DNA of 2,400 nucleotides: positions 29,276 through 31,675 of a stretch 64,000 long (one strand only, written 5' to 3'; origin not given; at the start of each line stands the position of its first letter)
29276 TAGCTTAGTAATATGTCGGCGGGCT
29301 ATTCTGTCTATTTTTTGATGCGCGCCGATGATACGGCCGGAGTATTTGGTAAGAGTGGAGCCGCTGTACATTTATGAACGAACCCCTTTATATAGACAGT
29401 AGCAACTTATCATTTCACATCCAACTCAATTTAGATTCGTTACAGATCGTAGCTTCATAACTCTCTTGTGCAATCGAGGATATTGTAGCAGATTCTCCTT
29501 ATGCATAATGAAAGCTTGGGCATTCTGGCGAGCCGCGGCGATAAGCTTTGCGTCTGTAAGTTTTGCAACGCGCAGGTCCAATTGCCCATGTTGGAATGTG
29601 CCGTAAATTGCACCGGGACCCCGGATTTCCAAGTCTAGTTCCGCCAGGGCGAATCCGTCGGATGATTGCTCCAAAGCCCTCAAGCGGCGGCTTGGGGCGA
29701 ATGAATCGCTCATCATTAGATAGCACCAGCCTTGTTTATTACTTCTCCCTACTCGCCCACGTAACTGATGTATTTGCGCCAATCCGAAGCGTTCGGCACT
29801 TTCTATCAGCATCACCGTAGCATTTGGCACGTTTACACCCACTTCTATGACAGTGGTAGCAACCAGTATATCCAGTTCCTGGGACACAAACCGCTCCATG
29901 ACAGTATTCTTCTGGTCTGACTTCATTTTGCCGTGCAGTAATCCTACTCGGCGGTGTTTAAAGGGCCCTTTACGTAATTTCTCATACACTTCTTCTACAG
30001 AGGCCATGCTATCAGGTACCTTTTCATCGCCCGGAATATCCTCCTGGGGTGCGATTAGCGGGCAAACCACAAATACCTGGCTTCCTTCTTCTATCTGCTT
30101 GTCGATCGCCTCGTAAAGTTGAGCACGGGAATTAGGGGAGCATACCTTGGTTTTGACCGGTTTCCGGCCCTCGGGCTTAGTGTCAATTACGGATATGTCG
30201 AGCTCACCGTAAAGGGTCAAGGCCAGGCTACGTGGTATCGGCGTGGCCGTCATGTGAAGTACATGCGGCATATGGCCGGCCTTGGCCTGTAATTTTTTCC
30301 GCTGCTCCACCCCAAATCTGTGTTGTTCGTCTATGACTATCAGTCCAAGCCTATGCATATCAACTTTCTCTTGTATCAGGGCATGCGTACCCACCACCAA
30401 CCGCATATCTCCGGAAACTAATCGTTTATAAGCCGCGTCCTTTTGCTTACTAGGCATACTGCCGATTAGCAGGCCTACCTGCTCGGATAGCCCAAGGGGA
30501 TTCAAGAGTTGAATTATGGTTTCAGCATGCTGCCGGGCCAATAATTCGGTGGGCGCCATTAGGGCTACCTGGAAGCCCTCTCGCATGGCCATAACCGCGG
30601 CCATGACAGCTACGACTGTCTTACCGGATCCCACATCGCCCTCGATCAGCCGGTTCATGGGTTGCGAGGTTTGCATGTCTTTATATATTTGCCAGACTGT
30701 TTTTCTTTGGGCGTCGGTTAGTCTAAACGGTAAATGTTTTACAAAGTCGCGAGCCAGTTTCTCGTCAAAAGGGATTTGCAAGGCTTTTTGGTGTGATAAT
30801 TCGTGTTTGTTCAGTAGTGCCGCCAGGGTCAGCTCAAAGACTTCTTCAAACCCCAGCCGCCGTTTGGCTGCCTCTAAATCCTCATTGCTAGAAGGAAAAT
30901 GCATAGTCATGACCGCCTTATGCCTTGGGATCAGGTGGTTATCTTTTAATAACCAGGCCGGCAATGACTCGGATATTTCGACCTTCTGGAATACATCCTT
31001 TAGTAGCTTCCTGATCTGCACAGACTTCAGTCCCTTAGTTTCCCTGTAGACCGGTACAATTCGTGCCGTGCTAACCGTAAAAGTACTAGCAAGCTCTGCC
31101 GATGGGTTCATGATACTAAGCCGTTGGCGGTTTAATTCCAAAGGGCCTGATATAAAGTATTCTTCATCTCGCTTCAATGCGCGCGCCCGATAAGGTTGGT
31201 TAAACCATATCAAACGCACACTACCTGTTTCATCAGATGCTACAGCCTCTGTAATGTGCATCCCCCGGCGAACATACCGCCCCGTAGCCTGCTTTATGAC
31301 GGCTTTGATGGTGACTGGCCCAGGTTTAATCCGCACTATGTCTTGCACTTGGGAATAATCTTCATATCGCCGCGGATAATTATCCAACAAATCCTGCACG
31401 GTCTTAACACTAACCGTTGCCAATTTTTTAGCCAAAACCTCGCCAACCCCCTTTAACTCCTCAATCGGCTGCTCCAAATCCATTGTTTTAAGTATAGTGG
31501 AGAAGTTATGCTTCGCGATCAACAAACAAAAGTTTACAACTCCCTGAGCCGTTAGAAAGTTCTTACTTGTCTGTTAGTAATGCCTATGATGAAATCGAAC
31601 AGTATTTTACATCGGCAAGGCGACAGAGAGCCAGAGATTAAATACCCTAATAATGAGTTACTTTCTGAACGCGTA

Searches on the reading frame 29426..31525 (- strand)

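Call 14: search_protein_families(library=pfam, proteins=[window:29426-31525:-], max_evalue=0.00001)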
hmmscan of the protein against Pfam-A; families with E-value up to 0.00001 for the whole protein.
window:29426-31525:- (699 aa): 6 families
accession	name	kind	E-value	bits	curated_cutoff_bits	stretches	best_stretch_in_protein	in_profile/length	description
PF17191.10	RecG_wedge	-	1.4e-23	83.7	23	1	21-180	2-160/162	RecG wedge domain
PF00270.35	DEAD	-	4.6e-23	82.2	26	1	271-433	2-163/167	DEAD/DEAH box helicase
PF00271.37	Helicase_C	-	5.1e-20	72.2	23.5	1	479-595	13-109/110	Helicase conserved C-terminal domain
PF04851.21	ResIII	-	4.8e-10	40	22.5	1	268-429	3-162/164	Type III restriction enzyme, res subunit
PF19833.4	RecG_dom3_C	-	7.9e-09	35.9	26.8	1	622-692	2-76/87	ATP-dependent DNA helicase RecG, domain 3, C-terminal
PF07517.20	SecA_DEAD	-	6.8e-07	29.3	24.6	1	292-368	93-167/290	SecA DEAD-like domain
